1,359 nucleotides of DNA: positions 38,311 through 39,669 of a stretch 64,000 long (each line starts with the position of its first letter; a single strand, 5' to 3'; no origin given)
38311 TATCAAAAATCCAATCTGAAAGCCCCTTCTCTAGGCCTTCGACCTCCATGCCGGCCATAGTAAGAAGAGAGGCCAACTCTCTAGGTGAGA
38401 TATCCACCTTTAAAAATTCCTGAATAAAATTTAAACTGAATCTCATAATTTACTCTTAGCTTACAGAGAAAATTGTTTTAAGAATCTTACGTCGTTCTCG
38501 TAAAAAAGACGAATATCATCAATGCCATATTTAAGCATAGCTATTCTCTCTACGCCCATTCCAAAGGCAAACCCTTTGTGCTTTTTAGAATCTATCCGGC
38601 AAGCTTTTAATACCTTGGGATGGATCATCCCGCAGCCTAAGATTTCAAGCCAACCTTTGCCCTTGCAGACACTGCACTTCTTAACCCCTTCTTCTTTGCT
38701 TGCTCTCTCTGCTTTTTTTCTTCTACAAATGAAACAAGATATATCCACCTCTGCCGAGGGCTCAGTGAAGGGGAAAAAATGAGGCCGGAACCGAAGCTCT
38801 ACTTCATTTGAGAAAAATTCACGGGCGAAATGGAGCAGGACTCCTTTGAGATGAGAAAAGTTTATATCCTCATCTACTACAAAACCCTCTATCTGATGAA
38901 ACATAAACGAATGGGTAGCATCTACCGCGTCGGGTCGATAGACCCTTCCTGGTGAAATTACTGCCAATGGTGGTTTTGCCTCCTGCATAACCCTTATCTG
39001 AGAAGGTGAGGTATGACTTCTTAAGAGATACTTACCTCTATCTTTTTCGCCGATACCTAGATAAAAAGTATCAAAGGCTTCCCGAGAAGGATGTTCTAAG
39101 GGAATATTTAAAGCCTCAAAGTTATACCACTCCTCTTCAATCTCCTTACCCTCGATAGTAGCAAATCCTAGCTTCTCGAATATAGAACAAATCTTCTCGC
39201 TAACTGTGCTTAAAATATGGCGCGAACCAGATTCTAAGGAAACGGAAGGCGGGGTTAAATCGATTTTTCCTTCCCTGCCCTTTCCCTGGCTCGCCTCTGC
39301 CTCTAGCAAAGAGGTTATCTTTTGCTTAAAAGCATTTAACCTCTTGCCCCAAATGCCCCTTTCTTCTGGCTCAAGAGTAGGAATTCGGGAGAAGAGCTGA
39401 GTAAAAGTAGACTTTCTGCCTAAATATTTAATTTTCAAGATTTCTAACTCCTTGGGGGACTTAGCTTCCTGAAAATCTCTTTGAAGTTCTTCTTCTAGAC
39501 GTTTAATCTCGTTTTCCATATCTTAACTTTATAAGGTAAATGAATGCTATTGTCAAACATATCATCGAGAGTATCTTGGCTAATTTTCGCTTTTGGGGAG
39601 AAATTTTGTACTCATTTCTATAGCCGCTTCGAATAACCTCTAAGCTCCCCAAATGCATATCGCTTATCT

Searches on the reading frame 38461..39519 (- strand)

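Call 11: search_protein_families(library=pfam, proteins=[window:38461-39519:-], max_evalue=0.01)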
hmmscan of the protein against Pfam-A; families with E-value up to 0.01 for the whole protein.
window:38461-39519:- (352 aa): 2 families
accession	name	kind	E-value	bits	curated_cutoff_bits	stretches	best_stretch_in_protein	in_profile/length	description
PF01409.25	tRNA-synt_2d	-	3.2e-100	335.1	19.8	1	86-350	2-246/246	tRNA synthetases class II core domain (F)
PF02912.23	Phe_tRNA-synt_N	-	4.2e-14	52.7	22.3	1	21-76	2-57/69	Aminoacyl tRNA synthetase class II, N-terminal domain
